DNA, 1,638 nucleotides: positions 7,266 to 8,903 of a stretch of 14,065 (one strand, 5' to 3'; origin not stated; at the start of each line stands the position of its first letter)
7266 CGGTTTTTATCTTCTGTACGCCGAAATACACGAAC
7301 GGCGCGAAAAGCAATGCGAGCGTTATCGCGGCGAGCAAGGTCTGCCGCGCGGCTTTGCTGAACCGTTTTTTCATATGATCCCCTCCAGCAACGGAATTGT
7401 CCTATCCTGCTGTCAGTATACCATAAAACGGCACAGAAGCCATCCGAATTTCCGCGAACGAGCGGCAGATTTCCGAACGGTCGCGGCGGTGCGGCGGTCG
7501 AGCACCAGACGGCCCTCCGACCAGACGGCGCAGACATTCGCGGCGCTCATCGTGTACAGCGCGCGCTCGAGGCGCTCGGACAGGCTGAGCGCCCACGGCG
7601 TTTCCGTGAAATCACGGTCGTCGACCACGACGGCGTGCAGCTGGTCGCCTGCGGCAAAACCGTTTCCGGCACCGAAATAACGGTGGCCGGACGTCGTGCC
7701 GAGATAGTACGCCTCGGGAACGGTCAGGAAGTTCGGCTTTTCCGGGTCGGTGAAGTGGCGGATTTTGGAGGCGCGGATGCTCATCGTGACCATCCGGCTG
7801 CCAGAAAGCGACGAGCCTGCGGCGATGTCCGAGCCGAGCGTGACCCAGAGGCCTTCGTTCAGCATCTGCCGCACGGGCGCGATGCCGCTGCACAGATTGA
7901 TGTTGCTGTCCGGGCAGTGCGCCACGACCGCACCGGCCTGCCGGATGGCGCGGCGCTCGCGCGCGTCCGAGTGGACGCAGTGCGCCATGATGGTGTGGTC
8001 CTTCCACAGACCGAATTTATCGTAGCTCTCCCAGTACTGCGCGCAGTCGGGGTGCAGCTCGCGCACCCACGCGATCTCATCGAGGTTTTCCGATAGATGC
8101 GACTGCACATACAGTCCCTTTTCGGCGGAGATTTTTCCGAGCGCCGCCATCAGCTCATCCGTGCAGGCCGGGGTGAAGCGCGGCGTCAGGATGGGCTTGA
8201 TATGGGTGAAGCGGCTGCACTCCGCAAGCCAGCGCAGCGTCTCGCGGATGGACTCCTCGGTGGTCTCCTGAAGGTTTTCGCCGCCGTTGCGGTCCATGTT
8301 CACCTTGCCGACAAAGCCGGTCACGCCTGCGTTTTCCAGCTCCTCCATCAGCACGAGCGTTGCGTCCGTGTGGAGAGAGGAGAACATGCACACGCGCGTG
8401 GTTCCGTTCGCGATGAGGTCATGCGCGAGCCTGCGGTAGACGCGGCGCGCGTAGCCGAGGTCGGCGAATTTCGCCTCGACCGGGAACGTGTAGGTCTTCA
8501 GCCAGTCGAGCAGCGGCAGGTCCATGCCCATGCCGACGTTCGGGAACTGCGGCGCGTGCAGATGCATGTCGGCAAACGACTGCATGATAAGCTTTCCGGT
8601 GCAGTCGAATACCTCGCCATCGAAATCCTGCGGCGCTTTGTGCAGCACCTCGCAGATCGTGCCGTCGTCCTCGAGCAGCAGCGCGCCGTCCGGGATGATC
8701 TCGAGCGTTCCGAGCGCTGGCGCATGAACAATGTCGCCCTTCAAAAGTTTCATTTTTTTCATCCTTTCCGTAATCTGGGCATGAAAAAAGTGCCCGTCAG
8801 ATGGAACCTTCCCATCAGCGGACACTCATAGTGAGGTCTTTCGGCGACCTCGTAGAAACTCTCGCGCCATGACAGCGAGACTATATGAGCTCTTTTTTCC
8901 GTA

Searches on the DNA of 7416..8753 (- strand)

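Call 19: search_rna_families(sources=[L001, L002, L003, L004, L005, L006, L007, L008, L009, L010, L011, L012, L013, L014, L015, L016, L017, L018, L019, L020], threshold=gathering)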
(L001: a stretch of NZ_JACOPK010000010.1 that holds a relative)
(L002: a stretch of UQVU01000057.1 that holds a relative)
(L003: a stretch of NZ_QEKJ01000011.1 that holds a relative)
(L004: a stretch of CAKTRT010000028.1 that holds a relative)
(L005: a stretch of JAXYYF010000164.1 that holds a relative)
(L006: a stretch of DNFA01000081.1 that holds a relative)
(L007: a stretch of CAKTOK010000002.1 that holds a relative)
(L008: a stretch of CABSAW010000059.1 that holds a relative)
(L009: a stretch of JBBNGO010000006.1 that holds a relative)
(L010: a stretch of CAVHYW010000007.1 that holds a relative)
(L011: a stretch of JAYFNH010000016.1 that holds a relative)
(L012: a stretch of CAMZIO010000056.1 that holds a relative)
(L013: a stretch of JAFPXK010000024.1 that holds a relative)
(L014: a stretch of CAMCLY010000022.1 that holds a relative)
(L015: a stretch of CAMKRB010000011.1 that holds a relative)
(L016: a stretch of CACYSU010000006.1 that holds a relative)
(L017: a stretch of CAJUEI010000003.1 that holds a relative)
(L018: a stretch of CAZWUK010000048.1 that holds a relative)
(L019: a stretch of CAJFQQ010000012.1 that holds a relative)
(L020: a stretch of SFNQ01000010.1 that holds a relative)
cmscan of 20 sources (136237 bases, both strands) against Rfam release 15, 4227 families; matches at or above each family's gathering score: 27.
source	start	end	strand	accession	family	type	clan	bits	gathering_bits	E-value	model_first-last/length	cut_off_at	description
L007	4356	5022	+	RF01071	OLE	Gene;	-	402.3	50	2.2e-114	1-616/616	no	Ornate Large Extremophilic RNA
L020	5122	5299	+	RF00013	6S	Gene;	-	73.3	46.4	3.2e-12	1-187/187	no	6S / SsrS RNA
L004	4610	4683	+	RF00005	tRNA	Gene; tRNA;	CL00001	69.8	29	7.5e-13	1-71/71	no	tRNA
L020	5037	5110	+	RF00005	tRNA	Gene; tRNA;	CL00001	69.6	29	8.4e-13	1-71/71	no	tRNA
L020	5538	5610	-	RF00005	tRNA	Gene; tRNA;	CL00001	65.8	29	9.6e-12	1-71/71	no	tRNA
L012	2734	2806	+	RF00005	tRNA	Gene; tRNA;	CL00001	65.4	29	1.2e-11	1-71/71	no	tRNA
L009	4582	4655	+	RF00005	tRNA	Gene; tRNA;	CL00001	63.9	29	3.2e-11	1-71/71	no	tRNA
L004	4532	4603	+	RF00005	tRNA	Gene; tRNA;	CL00001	62.7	29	7e-11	1-71/71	no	tRNA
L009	4503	4574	+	RF00005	tRNA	Gene; tRNA;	CL00001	62.7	29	7e-11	1-71/71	no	tRNA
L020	5315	5385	+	RF00005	tRNA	Gene; tRNA;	CL00001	60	29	3.8e-10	1-71/71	no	tRNA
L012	2614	2697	+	RF00005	tRNA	Gene; tRNA;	CL00001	58.9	29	7.6e-10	1-71/71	no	tRNA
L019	2837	2936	+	RF00167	Purine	Cis-reg; riboswitch;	CL00123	56.4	37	1.1e-06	1-102/102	no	Purine riboswitch aptamer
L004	4419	4492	+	RF00005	tRNA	Gene; tRNA;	CL00001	55.9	29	5e-09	1-71/71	no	tRNA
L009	4390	4463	+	RF00005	tRNA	Gene; tRNA;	CL00001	55.9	29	5e-09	1-71/71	no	tRNA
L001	2845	2944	+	RF00167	Purine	Cis-reg; riboswitch;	CL00123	55.8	37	1.5e-06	1-102/102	no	Purine riboswitch aptamer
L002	2249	2348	+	RF00167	Purine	Cis-reg; riboswitch;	CL00123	54.5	37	3.3e-06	1-102/102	no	Purine riboswitch aptamer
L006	2852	2951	+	RF00167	Purine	Cis-reg; riboswitch;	CL00123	52.2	37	1.2e-05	1-102/102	no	Purine riboswitch aptamer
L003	2832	2932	+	RF00167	Purine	Cis-reg; riboswitch;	CL00123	51.6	37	1.6e-05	1-102/102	no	Purine riboswitch aptamer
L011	2834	2931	+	RF00167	Purine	Cis-reg; riboswitch;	CL00123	50.1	37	3.7e-05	1-102/102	no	Purine riboswitch aptamer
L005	2841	2940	+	RF00167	Purine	Cis-reg; riboswitch;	CL00123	49.1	37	6.4e-05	1-102/102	no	Purine riboswitch aptamer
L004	2847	2945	+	RF00167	Purine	Cis-reg; riboswitch;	CL00123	48.7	37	8e-05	1-102/102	no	Purine riboswitch aptamer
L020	2827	2924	+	RF00167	Purine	Cis-reg; riboswitch;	CL00123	48.4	37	9.7e-05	1-102/102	no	Purine riboswitch aptamer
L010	646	745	+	RF00167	Purine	Cis-reg; riboswitch;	CL00123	48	37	0.00012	1-102/102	no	Purine riboswitch aptamer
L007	2857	2956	+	RF00167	Purine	Cis-reg; riboswitch;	CL00123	46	37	0.00035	1-102/102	no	Purine riboswitch aptamer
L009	2844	2943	+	RF00167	Purine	Cis-reg; riboswitch;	CL00123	46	37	0.00037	1-102/102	no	Purine riboswitch aptamer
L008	2264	2363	+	RF00167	Purine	Cis-reg; riboswitch;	CL00123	45.2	37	0.00056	1-102/102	no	Purine riboswitch aptamer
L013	2858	2957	+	RF00167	Purine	Cis-reg; riboswitch;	CL00123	43.2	37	0.0017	1-102/102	no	Purine riboswitch aptamer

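Call 23: search_rna_families(sources=[L021, L022, L023, L024, L025, L026, L027, L028, L029, L030, L031, L032, L033, L034, L035, L036, L037, L038, L039, L040], threshold=gathering)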
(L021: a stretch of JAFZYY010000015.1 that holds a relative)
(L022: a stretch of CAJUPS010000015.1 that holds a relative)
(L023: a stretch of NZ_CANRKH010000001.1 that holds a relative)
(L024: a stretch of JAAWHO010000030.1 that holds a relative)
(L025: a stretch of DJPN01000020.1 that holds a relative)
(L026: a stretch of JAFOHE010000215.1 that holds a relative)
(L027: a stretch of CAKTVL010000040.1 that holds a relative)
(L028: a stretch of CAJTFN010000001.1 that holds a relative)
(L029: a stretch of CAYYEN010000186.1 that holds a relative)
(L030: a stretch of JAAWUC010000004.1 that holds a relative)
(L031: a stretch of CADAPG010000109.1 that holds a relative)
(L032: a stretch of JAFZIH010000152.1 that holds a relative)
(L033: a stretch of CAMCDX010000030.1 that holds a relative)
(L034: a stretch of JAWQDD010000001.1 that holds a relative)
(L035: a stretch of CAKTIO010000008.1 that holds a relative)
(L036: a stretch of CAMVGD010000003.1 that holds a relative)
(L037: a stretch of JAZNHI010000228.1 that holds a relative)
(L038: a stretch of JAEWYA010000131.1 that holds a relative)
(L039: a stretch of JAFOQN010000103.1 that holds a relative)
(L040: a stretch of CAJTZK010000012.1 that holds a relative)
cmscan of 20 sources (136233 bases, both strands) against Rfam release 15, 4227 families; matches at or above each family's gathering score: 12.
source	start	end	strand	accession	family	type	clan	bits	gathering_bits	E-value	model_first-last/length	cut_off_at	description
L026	2461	2848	+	RF00023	tmRNA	Gene;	CL00001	193.1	47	6.8e-77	1-374/374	no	transfer-messenger RNA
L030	2827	2926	+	RF00167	Purine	Cis-reg; riboswitch;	CL00123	63.8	37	1.8e-08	1-102/102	no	Purine riboswitch aptamer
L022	2827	2925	+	RF00167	Purine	Cis-reg; riboswitch;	CL00123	55.7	37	1.7e-06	1-102/102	no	Purine riboswitch aptamer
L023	2833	2931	+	RF00167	Purine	Cis-reg; riboswitch;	CL00123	52.1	37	1.2e-05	1-102/102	no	Purine riboswitch aptamer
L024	2828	2928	+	RF00167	Purine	Cis-reg; riboswitch;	CL00123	51.9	37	1.3e-05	1-102/102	no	Purine riboswitch aptamer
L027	399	498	+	RF00167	Purine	Cis-reg; riboswitch;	CL00123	51.7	37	1.6e-05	1-102/102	no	Purine riboswitch aptamer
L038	2837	2937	+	RF00167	Purine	Cis-reg; riboswitch;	CL00123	43.5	37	0.0015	1-102/102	no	Purine riboswitch aptamer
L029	805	905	+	RF00167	Purine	Cis-reg; riboswitch;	CL00123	43.2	37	0.0017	1-102/102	no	Purine riboswitch aptamer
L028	2830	2927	+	RF00167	Purine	Cis-reg; riboswitch;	CL00123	43.1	37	0.0018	1-102/102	no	Purine riboswitch aptamer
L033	2832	2933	+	RF00167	Purine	Cis-reg; riboswitch;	CL00123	42.9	37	0.0021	1-102/102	no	Purine riboswitch aptamer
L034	2825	2925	+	RF00167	Purine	Cis-reg; riboswitch;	CL00123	40.8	37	0.0065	1-102/102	no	Purine riboswitch aptamer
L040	2827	2924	+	RF00167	Purine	Cis-reg; riboswitch;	CL00123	40.5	37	0.0078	1-102/102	no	Purine riboswitch aptamer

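Call 24: search_rna_families(sources=[L041, L042, L043, L044, L045, L046, L047, L048, L049, L050, L051, L052, L053, L054, L055, L056, L057, L058, L059, L060], threshold=gathering)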
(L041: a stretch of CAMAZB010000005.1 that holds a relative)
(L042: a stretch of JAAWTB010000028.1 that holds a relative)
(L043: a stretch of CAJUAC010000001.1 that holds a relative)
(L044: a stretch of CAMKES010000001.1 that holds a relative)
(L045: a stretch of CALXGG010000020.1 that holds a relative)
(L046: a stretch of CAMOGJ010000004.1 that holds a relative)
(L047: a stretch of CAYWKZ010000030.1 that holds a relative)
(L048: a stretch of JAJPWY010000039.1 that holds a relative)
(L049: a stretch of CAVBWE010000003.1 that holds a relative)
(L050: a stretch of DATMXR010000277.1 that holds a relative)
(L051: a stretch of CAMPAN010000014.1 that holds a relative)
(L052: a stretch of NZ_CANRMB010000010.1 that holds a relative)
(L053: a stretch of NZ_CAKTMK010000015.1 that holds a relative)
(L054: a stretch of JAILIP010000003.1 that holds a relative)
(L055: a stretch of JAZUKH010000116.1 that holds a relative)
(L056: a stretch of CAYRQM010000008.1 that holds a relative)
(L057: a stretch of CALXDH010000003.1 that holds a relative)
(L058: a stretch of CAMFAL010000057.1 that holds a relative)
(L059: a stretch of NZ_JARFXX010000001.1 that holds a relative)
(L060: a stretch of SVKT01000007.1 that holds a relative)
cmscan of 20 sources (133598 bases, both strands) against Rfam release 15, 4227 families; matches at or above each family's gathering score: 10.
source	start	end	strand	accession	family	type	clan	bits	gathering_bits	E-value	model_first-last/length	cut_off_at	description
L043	2837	2936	+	RF00167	Purine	Cis-reg; riboswitch;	CL00123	58.9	37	2.7e-07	1-102/102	no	Purine riboswitch aptamer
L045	2828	2928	+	RF00167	Purine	Cis-reg; riboswitch;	CL00123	51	37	2.2e-05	1-102/102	no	Purine riboswitch aptamer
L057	2825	2925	+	RF00167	Purine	Cis-reg; riboswitch;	CL00123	43.8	37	0.0012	1-102/102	no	Purine riboswitch aptamer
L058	2838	2939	+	RF00167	Purine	Cis-reg; riboswitch;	CL00123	43.8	37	0.0012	1-102/102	no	Purine riboswitch aptamer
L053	2834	2934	+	RF00167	Purine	Cis-reg; riboswitch;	CL00123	42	37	0.0033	1-102/102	no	Purine riboswitch aptamer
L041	2701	2802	+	RF00167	Purine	Cis-reg; riboswitch;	CL00123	41.8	37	0.0037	1-102/102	no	Purine riboswitch aptamer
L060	2830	2930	+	RF00167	Purine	Cis-reg; riboswitch;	CL00123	41.8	37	0.0038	1-102/102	no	Purine riboswitch aptamer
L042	828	925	+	RF00167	Purine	Cis-reg; riboswitch;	CL00123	40.7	37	0.0067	1-102/102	no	Purine riboswitch aptamer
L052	2826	2928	+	RF00167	Purine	Cis-reg; riboswitch;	CL00123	40.4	37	0.0079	1-102/102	no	Purine riboswitch aptamer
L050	1410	1509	+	RF00167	Purine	Cis-reg; riboswitch;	CL00123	39.4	37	0.014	1-102/102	no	Purine riboswitch aptamer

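Call 25: search_rna_families(sources=[L061, L062, L063, L064, L065, L066, L067, L068, L069, L070, L071, L072, L073, L074, L075, L076, L077, L078, L079, L080], threshold=gathering)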
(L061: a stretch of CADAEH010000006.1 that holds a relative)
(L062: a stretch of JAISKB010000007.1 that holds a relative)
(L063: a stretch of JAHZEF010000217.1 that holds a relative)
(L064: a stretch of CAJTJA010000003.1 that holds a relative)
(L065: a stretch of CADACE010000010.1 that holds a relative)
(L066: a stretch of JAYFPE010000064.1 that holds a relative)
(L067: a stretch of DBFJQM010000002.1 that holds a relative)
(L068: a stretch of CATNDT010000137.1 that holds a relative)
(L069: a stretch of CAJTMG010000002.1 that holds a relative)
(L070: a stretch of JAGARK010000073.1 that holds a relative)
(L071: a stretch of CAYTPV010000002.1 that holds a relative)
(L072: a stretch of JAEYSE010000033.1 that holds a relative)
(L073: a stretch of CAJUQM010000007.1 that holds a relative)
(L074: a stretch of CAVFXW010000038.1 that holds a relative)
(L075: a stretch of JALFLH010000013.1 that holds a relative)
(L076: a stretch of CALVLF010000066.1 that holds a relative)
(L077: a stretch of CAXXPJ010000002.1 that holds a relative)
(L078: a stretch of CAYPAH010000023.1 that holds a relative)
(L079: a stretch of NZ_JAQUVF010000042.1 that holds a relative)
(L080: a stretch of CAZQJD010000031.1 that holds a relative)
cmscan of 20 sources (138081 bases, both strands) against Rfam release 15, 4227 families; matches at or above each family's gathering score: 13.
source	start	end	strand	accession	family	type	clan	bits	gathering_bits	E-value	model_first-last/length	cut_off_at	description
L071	2822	2922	+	RF00167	Purine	Cis-reg; riboswitch;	CL00123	57.5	37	6.3e-07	1-102/102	no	Purine riboswitch aptamer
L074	2906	3002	+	RF00167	Purine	Cis-reg; riboswitch;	CL00123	56.2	37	1.3e-06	1-102/102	no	Purine riboswitch aptamer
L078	859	957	+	RF00167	Purine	Cis-reg; riboswitch;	CL00123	51.8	37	1.5e-05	1-102/102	no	Purine riboswitch aptamer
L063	831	929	+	RF00167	Purine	Cis-reg; riboswitch;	CL00123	50.1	37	3.7e-05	1-102/102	no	Purine riboswitch aptamer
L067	2797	2897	+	RF00167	Purine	Cis-reg; riboswitch;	CL00123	49.6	37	5.1e-05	1-102/102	no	Purine riboswitch aptamer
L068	2832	2930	+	RF00167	Purine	Cis-reg; riboswitch;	CL00123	49.5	37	5.3e-05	1-102/102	no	Purine riboswitch aptamer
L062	839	936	+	RF00167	Purine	Cis-reg; riboswitch;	CL00123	49.2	37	6.3e-05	1-102/102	no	Purine riboswitch aptamer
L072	1403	1502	+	RF00167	Purine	Cis-reg; riboswitch;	CL00123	48.5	37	9.4e-05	1-102/102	no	Purine riboswitch aptamer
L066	650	747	+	RF00167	Purine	Cis-reg; riboswitch;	CL00123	44.4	37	0.0009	1-102/102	no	Purine riboswitch aptamer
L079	2830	2931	+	RF00167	Purine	Cis-reg; riboswitch;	CL00123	43.5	37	0.0015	1-102/102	no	Purine riboswitch aptamer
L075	2824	2922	+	RF00167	Purine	Cis-reg; riboswitch;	CL00123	41.7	37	0.004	1-102/102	no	Purine riboswitch aptamer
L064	2692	2789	+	RF00167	Purine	Cis-reg; riboswitch;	CL00123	41.1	37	0.0056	1-102/102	no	Purine riboswitch aptamer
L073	2840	2938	+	RF00167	Purine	Cis-reg; riboswitch;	CL00123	40.8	37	0.0066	1-102/102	no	Purine riboswitch aptamer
